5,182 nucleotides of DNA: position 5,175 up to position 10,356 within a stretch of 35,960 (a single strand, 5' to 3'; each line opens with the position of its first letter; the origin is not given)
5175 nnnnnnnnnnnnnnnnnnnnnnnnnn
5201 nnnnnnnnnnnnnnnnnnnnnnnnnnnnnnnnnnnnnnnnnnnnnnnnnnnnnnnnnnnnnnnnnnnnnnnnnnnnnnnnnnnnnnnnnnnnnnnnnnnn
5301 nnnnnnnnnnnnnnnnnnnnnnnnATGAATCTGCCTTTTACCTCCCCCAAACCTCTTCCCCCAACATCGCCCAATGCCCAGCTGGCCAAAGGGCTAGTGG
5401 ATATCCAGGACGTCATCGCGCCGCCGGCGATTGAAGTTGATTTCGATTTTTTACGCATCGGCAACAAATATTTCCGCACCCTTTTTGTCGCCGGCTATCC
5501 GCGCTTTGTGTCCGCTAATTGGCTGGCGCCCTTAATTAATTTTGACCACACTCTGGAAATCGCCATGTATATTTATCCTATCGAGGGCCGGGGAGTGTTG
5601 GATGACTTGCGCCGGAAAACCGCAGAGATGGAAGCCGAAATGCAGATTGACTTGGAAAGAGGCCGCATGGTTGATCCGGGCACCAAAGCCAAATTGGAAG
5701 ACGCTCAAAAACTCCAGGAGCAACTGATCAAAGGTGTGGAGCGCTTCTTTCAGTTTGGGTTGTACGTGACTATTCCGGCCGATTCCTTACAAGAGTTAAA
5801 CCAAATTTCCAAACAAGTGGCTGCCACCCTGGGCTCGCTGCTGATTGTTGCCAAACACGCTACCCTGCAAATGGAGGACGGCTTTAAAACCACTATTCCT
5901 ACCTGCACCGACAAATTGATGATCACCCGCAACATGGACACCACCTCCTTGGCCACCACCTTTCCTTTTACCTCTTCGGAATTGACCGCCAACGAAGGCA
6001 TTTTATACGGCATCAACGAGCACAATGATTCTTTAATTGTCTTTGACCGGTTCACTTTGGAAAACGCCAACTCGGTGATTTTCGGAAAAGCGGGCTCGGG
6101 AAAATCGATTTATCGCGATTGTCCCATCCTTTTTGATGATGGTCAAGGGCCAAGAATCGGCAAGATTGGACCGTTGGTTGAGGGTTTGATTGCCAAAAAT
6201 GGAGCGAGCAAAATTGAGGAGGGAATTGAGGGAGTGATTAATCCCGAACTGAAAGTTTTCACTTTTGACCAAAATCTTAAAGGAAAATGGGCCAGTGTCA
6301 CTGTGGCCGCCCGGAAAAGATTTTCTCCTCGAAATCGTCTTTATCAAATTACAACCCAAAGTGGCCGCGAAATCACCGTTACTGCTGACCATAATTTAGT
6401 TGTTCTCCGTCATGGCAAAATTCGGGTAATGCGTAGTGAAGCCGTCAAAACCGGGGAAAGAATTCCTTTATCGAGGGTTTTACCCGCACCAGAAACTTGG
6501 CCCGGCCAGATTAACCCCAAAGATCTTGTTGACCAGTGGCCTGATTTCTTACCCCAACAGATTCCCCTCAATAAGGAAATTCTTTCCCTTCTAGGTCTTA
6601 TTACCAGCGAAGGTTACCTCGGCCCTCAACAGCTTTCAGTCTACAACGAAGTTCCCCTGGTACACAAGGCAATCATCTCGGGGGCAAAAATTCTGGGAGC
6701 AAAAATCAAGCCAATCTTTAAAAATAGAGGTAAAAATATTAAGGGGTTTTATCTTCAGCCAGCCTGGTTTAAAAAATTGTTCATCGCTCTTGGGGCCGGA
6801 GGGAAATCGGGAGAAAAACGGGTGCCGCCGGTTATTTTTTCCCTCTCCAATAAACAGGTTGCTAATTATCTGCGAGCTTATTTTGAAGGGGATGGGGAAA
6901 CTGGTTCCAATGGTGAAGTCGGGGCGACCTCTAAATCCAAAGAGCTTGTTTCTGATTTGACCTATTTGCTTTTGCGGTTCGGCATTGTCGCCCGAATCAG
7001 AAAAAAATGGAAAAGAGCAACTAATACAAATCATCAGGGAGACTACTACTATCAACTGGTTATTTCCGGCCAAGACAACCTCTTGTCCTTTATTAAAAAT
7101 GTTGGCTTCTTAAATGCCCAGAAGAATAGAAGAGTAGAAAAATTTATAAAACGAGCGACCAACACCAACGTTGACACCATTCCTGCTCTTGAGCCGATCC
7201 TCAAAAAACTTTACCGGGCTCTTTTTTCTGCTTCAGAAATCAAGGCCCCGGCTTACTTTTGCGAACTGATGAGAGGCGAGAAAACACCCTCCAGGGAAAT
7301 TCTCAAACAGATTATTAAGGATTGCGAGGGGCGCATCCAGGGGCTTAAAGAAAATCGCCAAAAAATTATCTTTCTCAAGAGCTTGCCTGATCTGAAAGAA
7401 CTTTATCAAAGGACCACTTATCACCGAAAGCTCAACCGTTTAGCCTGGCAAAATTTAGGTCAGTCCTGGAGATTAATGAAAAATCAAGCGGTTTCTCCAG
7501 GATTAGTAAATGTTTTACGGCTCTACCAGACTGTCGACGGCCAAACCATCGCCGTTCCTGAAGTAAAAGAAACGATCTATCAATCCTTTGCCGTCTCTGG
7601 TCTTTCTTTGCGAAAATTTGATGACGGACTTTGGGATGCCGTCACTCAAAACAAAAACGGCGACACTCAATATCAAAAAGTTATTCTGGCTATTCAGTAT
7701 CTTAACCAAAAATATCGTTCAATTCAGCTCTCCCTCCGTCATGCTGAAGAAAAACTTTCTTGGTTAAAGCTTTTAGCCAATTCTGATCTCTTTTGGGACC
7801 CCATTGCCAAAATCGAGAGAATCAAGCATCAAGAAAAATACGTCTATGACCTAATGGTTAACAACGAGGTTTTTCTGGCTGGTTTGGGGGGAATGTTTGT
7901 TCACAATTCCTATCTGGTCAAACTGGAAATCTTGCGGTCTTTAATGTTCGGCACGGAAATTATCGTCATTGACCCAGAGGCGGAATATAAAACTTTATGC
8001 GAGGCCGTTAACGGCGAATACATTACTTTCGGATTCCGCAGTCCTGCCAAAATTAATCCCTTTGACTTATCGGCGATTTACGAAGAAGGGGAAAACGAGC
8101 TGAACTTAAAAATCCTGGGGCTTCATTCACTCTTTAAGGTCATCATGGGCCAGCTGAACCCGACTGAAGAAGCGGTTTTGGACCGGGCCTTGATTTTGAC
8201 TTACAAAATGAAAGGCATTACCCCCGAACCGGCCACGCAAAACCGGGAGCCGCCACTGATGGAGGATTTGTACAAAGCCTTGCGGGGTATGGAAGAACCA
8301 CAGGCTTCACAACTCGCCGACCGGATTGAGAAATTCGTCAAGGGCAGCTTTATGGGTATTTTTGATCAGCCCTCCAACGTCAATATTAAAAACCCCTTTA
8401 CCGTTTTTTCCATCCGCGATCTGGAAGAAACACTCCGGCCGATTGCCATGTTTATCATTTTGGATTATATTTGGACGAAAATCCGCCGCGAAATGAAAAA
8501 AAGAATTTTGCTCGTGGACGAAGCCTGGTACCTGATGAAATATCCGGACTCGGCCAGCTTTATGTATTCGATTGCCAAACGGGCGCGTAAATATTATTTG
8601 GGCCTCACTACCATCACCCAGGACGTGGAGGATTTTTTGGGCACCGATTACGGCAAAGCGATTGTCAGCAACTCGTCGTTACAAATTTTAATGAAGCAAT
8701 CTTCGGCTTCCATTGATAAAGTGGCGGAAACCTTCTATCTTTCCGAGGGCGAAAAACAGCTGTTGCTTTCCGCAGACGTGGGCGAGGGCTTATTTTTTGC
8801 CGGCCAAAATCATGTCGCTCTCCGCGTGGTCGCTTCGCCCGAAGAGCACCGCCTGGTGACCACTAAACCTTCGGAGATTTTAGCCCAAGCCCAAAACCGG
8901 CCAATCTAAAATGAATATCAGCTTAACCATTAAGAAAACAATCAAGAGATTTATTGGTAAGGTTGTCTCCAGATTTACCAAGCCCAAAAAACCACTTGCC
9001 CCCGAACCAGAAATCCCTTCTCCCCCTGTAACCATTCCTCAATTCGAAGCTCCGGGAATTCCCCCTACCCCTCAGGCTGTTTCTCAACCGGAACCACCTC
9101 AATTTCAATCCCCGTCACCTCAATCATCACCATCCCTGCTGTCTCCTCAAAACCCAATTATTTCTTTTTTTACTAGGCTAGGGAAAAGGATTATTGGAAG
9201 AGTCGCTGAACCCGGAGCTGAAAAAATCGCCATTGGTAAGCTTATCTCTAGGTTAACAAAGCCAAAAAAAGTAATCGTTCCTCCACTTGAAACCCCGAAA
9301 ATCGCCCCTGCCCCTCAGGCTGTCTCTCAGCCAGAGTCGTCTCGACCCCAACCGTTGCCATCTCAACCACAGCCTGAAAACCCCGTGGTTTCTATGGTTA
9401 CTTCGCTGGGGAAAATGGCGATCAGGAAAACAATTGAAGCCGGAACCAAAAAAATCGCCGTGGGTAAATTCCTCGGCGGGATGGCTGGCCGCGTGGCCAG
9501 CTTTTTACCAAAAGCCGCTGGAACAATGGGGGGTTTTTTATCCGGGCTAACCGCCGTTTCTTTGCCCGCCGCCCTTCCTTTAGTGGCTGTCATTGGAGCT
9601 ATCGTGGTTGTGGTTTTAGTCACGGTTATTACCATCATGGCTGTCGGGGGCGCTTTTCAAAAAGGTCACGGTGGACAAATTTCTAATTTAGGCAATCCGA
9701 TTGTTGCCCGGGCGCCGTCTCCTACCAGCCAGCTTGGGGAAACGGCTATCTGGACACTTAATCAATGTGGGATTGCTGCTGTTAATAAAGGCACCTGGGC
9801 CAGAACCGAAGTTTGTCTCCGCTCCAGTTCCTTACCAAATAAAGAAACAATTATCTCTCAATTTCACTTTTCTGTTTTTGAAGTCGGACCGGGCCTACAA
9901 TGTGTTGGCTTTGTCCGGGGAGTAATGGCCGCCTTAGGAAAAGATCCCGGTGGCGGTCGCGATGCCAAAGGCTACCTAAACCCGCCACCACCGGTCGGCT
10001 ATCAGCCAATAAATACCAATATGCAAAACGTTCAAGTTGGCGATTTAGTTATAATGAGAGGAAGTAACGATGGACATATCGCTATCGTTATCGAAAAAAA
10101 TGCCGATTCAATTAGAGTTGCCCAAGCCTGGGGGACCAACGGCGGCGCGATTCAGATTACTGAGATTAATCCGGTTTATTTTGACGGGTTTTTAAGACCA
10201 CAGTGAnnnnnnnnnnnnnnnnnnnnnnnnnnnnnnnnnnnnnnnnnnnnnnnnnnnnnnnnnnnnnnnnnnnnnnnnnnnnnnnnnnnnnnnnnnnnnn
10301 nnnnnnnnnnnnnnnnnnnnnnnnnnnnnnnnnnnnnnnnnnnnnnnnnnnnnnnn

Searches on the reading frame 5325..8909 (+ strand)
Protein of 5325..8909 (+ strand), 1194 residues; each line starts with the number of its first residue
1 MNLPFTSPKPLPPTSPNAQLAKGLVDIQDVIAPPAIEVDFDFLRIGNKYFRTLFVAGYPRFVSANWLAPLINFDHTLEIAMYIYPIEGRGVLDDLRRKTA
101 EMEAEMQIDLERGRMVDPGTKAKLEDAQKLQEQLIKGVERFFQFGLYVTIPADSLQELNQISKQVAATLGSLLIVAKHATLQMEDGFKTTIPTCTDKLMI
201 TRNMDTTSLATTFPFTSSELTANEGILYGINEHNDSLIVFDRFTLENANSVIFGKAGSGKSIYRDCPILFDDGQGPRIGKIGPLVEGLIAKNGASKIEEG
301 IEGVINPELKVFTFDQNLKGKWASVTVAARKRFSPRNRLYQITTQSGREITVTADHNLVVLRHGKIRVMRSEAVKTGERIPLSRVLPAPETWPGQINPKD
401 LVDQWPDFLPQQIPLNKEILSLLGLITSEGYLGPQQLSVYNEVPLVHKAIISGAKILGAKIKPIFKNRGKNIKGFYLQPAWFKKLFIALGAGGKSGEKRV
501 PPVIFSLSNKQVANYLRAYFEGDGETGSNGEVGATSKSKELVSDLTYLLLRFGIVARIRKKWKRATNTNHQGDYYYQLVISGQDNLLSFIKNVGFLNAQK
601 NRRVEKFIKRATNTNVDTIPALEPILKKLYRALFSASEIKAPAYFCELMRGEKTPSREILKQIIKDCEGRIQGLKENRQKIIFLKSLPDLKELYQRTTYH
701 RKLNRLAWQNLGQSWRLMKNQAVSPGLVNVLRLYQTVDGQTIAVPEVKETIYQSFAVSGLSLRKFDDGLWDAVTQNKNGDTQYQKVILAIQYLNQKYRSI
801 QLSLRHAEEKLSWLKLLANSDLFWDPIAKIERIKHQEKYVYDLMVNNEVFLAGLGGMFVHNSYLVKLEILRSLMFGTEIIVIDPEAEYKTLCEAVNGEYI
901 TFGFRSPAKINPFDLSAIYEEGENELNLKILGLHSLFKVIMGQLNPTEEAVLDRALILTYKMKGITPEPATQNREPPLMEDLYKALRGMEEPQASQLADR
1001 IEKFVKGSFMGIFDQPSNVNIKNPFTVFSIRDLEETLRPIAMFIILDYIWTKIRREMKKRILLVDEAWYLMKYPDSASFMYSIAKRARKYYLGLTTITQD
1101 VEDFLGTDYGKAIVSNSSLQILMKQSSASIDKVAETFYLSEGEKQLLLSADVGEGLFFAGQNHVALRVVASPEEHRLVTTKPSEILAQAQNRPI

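Call 79: search_protein_families(library=pfam, proteins=[window:5325-8909:+], max_evalue=0.001)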
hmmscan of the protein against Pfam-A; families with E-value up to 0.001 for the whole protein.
window:5325-8909:+ (1194 aa): 4 families
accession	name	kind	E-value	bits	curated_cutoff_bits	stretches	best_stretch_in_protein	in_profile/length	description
PF19044.6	P-loop_TraG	-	3.8e-27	95.4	25.8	1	844-1151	27-346/413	TraG P-loop domain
PF14528.11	LAGLIDADG_3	-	4.4e-17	62.6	22.5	1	511-594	2-82/82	LAGLIDADG-like domain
PF14890.11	Intein_splicing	-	2.6e-16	60.2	35.8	1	296-861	11-155/155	Intein splicing domain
PF12846.13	AAA_10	-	5e-07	29.5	27.5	1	861-1111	34-293/362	AAA-like domain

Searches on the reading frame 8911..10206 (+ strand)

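Call 79: search_protein_families(library=pfam, proteins=[window:8911-10206:+], max_evalue=0.001)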
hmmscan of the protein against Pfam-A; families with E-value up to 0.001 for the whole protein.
window:8911-10206:+ (431 aa): 1 family
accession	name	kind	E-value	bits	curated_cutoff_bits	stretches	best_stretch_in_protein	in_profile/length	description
PF05257.22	CHAP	-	2.2e-07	31.7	26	1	328-404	9-78/81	CHAP domain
